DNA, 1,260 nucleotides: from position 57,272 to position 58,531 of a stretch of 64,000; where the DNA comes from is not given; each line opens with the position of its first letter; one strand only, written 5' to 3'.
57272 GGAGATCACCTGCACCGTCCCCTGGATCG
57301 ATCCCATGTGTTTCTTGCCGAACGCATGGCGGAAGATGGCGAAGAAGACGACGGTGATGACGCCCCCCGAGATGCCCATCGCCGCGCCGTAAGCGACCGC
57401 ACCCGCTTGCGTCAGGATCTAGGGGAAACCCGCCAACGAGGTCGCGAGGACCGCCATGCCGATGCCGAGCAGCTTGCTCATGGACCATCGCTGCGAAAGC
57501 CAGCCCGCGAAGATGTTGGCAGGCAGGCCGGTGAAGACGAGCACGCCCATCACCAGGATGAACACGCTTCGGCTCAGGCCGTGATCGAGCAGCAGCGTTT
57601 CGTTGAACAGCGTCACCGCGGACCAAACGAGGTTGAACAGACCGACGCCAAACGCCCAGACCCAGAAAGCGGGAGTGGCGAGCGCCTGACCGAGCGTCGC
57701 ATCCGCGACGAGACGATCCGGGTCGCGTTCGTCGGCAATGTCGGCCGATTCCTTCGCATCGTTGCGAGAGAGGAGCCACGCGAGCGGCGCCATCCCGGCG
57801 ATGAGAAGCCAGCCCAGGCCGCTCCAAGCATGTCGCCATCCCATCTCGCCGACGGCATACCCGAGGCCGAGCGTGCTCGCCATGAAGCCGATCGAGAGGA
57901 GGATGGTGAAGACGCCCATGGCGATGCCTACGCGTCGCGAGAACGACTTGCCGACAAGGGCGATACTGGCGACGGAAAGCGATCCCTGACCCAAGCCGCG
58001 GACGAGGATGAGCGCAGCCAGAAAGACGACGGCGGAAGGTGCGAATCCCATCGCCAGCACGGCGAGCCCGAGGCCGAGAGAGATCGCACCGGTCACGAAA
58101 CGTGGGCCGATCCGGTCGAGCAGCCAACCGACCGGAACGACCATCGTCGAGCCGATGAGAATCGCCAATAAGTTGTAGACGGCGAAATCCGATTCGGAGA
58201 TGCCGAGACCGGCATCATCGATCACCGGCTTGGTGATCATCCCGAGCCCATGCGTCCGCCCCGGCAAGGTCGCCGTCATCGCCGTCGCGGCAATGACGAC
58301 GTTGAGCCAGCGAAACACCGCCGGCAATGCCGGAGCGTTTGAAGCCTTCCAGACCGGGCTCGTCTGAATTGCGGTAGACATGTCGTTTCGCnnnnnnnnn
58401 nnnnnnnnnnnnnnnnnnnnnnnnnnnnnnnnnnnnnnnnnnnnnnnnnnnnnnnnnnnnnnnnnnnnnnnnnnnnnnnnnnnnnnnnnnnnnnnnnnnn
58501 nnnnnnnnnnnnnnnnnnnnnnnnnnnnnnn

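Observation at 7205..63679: Clustered gene decay: nonsense codons at conserved positions and multi-frameshift genes beside long intact genes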

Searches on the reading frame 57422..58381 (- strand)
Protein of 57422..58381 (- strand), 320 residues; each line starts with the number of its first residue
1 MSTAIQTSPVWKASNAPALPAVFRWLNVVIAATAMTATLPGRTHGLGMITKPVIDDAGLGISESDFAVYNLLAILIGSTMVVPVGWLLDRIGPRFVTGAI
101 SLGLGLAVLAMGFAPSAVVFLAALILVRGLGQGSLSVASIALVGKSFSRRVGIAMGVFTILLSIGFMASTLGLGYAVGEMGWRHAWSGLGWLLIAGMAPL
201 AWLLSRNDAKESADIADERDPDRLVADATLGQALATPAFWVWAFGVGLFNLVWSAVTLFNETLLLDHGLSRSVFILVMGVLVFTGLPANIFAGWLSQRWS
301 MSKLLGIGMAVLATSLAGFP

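Call 10: search_protein_families(library=pfam, proteins=[window:57422-58381:-], max_evalue=0.001)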
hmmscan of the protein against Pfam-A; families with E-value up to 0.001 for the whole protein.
window:57422-58381:- (320 aa): 2 families
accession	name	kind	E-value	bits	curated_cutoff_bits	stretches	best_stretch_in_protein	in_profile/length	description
PF07690.21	MFS_1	-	2e-24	86.6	33.4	1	57-319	25-285/347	Major Facilitator Superfamily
PF12832.13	MFS_1_like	-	0.00025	20.7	25.2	0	163-314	135-289/373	MFS_1 like family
